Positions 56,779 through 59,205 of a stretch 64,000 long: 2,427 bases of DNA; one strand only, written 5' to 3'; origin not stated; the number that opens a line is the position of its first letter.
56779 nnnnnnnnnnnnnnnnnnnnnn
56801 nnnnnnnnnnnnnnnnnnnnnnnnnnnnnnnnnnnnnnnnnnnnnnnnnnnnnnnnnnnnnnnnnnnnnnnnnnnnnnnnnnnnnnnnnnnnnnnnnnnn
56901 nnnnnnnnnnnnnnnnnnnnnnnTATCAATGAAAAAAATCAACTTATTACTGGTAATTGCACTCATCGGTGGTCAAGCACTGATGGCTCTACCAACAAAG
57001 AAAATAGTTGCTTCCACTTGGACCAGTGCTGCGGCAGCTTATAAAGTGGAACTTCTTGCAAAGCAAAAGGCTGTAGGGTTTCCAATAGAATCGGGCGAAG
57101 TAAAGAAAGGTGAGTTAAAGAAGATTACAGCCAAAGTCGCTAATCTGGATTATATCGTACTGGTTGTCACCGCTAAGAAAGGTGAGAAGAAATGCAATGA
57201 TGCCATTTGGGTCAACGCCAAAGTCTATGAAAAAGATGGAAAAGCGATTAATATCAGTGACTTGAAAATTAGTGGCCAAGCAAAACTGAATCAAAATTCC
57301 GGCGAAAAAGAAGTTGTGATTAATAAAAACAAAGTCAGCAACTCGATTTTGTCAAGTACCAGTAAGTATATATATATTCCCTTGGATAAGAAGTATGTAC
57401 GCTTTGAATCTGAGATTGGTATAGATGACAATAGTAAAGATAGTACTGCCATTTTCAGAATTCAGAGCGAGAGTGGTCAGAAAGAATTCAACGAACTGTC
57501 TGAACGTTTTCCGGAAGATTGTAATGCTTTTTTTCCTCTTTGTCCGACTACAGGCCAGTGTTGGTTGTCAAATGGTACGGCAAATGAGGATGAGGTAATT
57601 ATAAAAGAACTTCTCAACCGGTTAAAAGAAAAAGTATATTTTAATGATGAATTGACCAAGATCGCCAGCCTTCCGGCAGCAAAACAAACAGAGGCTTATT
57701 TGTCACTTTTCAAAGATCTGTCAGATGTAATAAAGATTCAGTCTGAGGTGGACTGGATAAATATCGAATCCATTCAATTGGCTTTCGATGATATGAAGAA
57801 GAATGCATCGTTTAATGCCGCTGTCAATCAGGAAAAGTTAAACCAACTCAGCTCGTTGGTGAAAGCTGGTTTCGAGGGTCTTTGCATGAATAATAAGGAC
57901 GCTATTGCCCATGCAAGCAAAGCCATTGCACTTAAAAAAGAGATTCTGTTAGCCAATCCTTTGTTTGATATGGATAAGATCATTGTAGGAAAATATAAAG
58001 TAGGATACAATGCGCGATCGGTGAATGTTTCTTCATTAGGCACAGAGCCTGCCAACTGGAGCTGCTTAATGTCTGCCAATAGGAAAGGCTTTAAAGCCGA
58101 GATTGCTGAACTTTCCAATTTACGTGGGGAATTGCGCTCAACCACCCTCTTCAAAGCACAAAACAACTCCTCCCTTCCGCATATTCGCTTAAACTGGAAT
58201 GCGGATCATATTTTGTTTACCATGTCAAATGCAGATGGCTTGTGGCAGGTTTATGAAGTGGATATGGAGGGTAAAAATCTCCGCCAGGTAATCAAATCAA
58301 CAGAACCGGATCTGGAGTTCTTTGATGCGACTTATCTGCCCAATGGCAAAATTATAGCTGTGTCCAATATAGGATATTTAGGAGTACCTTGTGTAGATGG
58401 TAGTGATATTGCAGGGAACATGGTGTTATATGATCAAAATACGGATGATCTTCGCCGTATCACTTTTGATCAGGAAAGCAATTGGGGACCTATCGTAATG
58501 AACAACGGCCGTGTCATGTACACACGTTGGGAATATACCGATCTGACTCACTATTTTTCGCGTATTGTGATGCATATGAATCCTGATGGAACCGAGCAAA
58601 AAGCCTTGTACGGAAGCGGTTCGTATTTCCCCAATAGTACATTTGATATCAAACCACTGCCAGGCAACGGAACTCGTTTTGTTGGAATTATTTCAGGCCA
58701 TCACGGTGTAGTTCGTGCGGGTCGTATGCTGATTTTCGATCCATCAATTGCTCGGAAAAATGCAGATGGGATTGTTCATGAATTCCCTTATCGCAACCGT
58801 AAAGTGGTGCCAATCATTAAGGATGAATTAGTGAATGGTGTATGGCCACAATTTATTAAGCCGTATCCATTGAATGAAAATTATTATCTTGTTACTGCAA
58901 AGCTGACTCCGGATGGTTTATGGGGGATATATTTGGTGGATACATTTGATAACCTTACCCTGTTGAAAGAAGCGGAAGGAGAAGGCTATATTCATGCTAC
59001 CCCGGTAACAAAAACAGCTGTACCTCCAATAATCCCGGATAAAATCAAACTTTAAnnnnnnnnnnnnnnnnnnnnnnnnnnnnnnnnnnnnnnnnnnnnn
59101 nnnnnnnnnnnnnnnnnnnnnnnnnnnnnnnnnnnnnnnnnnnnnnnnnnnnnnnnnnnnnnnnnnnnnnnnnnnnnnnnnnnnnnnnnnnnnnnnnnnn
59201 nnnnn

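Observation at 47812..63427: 15.6-kb co-directional, IclR-headed cluster mixing cytoplasmic kinase/thiolase enzymes with exported haem, propeller, FGE-like and GH116-like proteins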

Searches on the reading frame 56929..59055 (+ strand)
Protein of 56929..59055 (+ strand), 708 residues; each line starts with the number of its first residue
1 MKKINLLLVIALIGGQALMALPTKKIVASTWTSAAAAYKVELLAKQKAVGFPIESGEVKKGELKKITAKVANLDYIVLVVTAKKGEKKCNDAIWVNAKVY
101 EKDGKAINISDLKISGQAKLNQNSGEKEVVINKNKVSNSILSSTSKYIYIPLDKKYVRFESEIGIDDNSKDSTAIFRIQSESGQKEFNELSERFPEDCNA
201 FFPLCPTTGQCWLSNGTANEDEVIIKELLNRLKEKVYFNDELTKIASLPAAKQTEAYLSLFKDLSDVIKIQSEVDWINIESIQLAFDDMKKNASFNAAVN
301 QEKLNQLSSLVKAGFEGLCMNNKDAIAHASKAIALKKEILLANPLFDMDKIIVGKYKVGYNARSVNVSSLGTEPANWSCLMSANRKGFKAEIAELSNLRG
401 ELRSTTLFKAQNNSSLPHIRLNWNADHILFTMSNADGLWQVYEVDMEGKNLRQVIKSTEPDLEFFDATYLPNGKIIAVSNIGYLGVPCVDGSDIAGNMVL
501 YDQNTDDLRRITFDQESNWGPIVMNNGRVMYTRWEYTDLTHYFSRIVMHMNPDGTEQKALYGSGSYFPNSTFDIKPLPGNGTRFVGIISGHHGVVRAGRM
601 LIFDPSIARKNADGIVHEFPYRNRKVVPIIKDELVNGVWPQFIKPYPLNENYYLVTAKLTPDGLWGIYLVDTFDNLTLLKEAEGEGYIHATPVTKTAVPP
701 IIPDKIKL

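Call 5: search_protein_families(library=pfam, proteins=[window:56929-59055:+], max_evalue=0.01)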
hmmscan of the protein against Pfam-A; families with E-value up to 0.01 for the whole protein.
window:56929-59055:+ (708 aa): 1 family
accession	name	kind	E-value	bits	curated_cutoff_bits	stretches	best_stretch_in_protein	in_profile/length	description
PF08305.17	NPCBM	-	5.8e-07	30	23.9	0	54-99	90-136/137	NPCBM/NEW2 domain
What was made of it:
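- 56929..59055 (+): N-terminal half of a split hydrazine-synthase-alpha-like protein: signal peptide, NPCBM module, helical linker and beta-propeller. NPCBM 5.8e-7 (call 5).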

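Call 26: search_solved_structures(query=window:56929-59055:+, max_evalue=0.1, show_alignments=2)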
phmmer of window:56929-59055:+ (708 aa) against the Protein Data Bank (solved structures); distinct sequences matched with E-value up to 0.1: 0.

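Call 47: search_protein_families(library=ncbifam, proteins=[window:56929-59055:+], max_evalue=0.001)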
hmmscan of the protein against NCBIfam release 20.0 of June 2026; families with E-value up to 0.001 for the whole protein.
window:56929-59055:+ (708 aa): 0 families

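Call 56: find_homologous_proteins(query=window:56929-59055:+, max_evalue=1e-10)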
Query window:56929-59055:+ (708 aa): 94 proteins with E <= 1e-10 among 8000 candidates.
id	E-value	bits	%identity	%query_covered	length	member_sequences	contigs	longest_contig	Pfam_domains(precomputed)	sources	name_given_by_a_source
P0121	0.0e+0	1606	100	100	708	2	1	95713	PF08305.18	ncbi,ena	-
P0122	0.0e+0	1401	85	100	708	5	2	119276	PF08305.18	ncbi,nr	ncbi:MAG: hypothetical protein PHI48_04205 [Bacteroidales bacterium]|nr:hypothetical protein [Bacter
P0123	0.0e+0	1241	75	100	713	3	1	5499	PF08305.18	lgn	-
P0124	0.0e+0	1236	74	100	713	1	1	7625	PF08305.18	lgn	-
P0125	0.0e+0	1228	74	100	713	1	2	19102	PF08305.18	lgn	-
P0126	8.4e-221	753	47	96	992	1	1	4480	PF18582.7,PF08305.18,PF04402.20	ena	-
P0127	8.8e-209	713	47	94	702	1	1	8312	PF08305.18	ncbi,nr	ncbi:MAG: NPCBM/NEW2 domain-containing protein [Odoribacter sp.]|nr:NPCBM/NEW2 domain-containing pro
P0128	3.8e-196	672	45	100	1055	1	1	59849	PF18582.7,PF08305.18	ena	-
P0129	4.0e-193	662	54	74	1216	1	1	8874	PF18582.7,PF03781.23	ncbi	-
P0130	4.2e-193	661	54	74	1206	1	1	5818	PF18582.7,PF03781.23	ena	-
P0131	1.9e-192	659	50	83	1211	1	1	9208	PF18582.7,PF08305.18,PF03781.23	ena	-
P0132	1.9e-192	659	54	74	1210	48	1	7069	PF18582.7,PF03781.23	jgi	jgi:formylglycine-generating enzyme required for sulfatase activity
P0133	8.8e-192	657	50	80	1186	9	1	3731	PF18582.7,PF03781.23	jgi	jgi:formylglycine-generating enzyme required for sulfatase activity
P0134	3.5e-191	655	52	79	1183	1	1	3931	PF18582.7,PF03781.23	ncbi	-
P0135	7.0e-191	654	61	63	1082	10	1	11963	PF18582.7,PF03781.23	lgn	-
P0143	3.6e-178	612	59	62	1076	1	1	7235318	PF18582.7,PF03781.23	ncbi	-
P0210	5.6e-81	291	36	65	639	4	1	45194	-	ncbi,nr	ncbi:MAG: hypothetical protein PHR77_01385, partial [Kiritimatiellae bacterium]|nr:hypothetical prot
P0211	2.1e-68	249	33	61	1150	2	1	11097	PF18582.7,PF03781.23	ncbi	ncbi:MAG: SUMF1/EgtB/PvdO family nonheme iron enzyme [Thermoguttaceae bacterium]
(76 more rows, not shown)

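Call 57: list_cluster_members(proteins=[P0121, P0001])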
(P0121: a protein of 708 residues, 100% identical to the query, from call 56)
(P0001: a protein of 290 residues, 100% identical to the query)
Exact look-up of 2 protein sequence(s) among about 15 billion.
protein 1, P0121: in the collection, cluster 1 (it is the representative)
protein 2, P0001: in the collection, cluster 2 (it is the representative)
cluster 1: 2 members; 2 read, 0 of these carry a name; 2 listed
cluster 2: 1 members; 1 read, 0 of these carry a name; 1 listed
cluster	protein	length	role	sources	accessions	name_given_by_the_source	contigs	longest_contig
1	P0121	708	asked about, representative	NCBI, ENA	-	-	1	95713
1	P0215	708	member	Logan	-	-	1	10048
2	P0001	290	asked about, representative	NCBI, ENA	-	-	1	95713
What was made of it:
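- Tried and rejected: Cluster membership gave no organism name (call 57).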

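Call 60: find_encoding_contigs(protein=P0143, flank=10000, max_places=2)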
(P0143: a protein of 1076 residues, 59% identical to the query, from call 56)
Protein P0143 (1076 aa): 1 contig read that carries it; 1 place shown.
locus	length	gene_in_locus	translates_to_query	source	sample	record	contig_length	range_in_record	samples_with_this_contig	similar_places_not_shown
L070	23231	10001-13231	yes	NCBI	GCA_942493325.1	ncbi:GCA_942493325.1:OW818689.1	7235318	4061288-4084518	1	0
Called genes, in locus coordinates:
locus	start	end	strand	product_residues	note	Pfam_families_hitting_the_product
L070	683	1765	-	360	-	PF00072:Response_reg, PF13188:PAS_8 (weak), PF13426:PAS_9 (weak), PF00196:GerE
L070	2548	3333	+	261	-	PF09339:HTH_IclR, PF01614:IclR_C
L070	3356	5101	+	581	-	PF03150:CCP_MauG (faint)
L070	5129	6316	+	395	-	PF21168:FkbO_Hyg5-like_N, PF01042:Ribonuc_L-PSP (weak)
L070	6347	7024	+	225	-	-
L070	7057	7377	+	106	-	-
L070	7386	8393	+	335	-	PF02733:Dak1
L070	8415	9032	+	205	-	PF02734:Dak2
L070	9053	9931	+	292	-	PF01791:DeoC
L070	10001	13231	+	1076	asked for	PF18582:HZS_alpha, PF03781:FGE-sulfatase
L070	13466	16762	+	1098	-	PF18582:HZS_alpha, PF03781:FGE-sulfatase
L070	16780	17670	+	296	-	PF22701:Mala_s_1-like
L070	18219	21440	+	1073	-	PF13620:CarboxypepD_reg, PF13715:CarbopepD_reg_2, PF07715:Plug, PF00593:TonB_dep_Rec_b-barrel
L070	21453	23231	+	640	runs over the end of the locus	PF14322:SusD-like_3, PF07980:SusD_RagB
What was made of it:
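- On Bacteroidota polysaccharide utilisation locus: L070 has SusC/SusD after the cluster (call 60).
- Closest known: Bacteroidota polysaccharide utilisation loci and periplasmic oxidative. Same: SusC/SusD follows the cluster in one genome (call 60).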

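Call 61: find_encoding_contigs(protein=P0211, flank=10000, max_places=2)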
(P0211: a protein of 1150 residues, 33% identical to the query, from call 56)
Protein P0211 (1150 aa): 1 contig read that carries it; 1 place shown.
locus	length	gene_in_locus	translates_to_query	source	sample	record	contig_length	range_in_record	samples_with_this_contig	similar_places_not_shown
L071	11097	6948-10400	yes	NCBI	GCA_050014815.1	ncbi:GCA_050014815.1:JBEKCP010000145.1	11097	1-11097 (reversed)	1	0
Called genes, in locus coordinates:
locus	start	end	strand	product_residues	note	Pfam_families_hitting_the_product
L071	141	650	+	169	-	-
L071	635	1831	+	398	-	PF03747:ADP_ribosyl_GH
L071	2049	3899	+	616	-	PF22680:Glyco_hydro_123_N_2 (weak), PF13320:GH123_cat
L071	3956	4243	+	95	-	-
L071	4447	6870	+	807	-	PF07676:PD40 (faint), PF18582:HZS_alpha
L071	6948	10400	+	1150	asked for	PF18582:HZS_alpha, PF03781:FGE-sulfatase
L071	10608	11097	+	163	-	?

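Call 62: find_encoding_contigs(protein=P0210, flank=10000, max_places=2)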
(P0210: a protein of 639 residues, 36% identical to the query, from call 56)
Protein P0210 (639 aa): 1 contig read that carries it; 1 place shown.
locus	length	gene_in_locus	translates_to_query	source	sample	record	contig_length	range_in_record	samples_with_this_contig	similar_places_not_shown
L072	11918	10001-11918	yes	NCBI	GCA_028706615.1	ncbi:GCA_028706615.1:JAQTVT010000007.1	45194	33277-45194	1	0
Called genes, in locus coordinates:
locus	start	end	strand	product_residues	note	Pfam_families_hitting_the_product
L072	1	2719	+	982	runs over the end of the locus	PF00754:F5_F8_type_C, PF22633:F5_F8_type_C_2, PF18582:HZS_alpha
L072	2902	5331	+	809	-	PF18582:HZS_alpha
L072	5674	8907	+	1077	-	PF18582:HZS_alpha, PF03781:FGE-sulfatase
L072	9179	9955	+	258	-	PF01047:MarR (faint), PF08279:HTH_11 (weak), PF09339:HTH_IclR, PF12802:MarR_2 (weak), PF01614:IclR_C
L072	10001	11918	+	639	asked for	?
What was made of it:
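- F5/8-type-C is fused in a Kiritimatiellae relative, next to an IclR gene, and a Thermoguttaceae relative lies next to GH123 (calls 61, 62). HZS_alpha/FGE proteins exist without it in Planctomycetota and Kiritimatiellae (calls 61, 62).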

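Call 67: predict_structure(alignment_id=A4)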
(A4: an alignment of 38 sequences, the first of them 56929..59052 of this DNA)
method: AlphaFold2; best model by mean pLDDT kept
length: 708 residues; sequences in the alignment: 38
mean_pLDDT: 91.6   pTM: 0.87
mean pLDDT of the five models: 91.6, 90.6, 89.9, 89.8, 88.7
residues with pLDDT >= 90: 558; 70-90: 120; 50-70: 26; < 50: 4
segments of 3 or more residues with pLDDT < 50: 20-23
pLDDT, mean of each block of 10 residues (from residue 1): 76 60 64 94 94 92 95 94 75 95 94 85 92 92 88 96 94 91 94 94 89 86 92 95 94 93 95 95 98 96 98 95 97 97 92 96 93 90 92 95 95 94 97 96 97 95 97 97 78 90 94 89 97 75 81 95 86 95 94 91 95 94 91 91 97 97 95 96 96 95 84
secondary structure, 60 per line:
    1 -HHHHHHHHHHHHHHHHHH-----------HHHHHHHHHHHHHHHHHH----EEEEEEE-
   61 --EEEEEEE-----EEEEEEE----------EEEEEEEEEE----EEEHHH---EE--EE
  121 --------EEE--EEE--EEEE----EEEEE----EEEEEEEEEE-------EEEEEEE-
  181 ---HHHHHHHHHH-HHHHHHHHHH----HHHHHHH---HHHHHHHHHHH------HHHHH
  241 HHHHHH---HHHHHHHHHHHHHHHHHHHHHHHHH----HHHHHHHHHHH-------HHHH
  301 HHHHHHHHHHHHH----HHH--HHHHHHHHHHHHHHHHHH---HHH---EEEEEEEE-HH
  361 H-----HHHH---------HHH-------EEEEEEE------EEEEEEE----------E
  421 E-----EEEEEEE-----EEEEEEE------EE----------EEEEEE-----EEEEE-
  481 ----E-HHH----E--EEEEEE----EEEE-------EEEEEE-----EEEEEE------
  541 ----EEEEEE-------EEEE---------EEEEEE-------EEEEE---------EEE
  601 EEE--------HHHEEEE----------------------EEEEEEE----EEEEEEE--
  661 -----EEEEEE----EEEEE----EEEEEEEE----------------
elements in order (helices of 4 or more, strands of 3 or more residues): H2-19 H31-48 E53-59 E63-69 E75-81 E92-101 E106-108 E129-131 E134-136 E139-142 E147-151 E156-165 E173-179 H184-193 H195-204 H209-215 H219-229 H236-246 H250-274 H279-289 H297-313 H323-340 E350-357 H367-370 E390-396 E403-409 E427-433 E439-445 E464-469 E475-479 E497-502 E507-510 E518-523 E529-534 E545-550 E558-561 E571-576 E584-588 E598-603 E615-618 E641-647 E652-658 E666-671 E676-680 E685-692
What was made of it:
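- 56929..59055 (+): The AF2 model has pLDDT 91.6 (call 67).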

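Call 69: fold_search(model_id=the predicted structure, library=pdb)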
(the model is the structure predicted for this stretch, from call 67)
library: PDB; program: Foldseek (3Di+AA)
matches with E <= 10: 1258; with E <= 0.001: 235
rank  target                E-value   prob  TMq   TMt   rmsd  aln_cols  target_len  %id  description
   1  5c2v_A                1.4e-13  1.00  0.37  0.34   5.0       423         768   14  Kuenenia stuttgartiensis Hydrazine Synthase (released 2015-10-14)
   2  5c2v_D                1.6e-12  1.00  0.37  0.34   5.0       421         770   14  Kuenenia stuttgartiensis Hydrazine Synthase (released 2015-10-14)
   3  2hqs_B                2.2e-10  1.00  0.32  0.52   6.8       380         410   10  Crystal structure of TolB/Pal complex (released 2007-04-03)
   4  2hqs_A                8.6e-10  1.00  0.30  0.49   7.0       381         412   10  Crystal structure of TolB/Pal complex (released 2007-04-03)
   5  1crz                  1.3e-09  1.00  0.31  0.51   7.5       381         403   10  CRYSTAL STRUCTURE OF THE E. COLI TOLB PROTEIN (released 2000-08-16)
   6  2w8b_A                1.5e-09  1.00  0.30  0.49   8.3       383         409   11  Crystal structure of processed TolB in complex with Pal (released 2009-02-17)
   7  3iax_A                1.6e-09  1.00  0.30  0.51   7.1       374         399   10  The crystal structure of the TolB box of Colicin A in complex with TolB reveals important differences in the recruitme (released 2009-10-13)
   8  4jml_A                2.0e-09  1.00  0.31  0.53   7.4       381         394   11  Crystal structure of the TolB(P201C)-ColicinE9 TBE peptide(A33C) complex. (released 2013-07-17)
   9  2w8b_B                2.0e-09  1.00  0.30  0.49   7.5       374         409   10  Crystal structure of processed TolB in complex with Pal (released 2009-02-17)
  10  1c5k                  2.1e-09  1.00  0.31  0.53   6.9       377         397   11  THE STRUCTURE OF TOLB, AN ESSENTIAL COMPONENT OF THE TOL-DEPENDENT TRANSLOCATION SYSTEM AND ITS INTERACTIONS WITH THE TR (released 2000-12-06)
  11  4r40_C                2.2e-09  1.00  0.31  0.51   7.2       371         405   11  Crystal Structure of TolB/Pal complex from Yersinia pestis. (released 2014-09-03)
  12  4r40_A                2.2e-09  1.00  0.30  0.49   6.8       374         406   11  Crystal Structure of TolB/Pal complex from Yersinia pestis. (released 2014-09-03)
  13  4pwz_A                4.3e-09  1.00  0.31  0.51   7.4       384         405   11  Crystal structure of TolB protein from Yersinia pestis CO92 (released 2014-04-02)
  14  6pnv                  7.1e-09  1.00  0.31  0.51   6.6       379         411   10  1.42 Angstrom Resolution Crystal Structure of Translocation Protein TolB from Salmonella enterica (released 2019-07-17)
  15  2ivz_A                1.4e-08  1.00  0.31  0.54   7.4       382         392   11  Structure of TolB in complex with a peptide of the colicin E9 T- domain (released 2006-08-16)
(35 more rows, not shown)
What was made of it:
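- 56929..59055 (+): The best PDB fold match is HZS alpha 5C2V_A, E 1.4e-13 over 423 columns, ahead of the TolB propellers (call 69).
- On Hydrazine synthase: Foldseek gives 5C2V_A as the top hit, E 1.4e-13 (call 69).
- Tried and rejected: The fold search resolved it (call 69).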
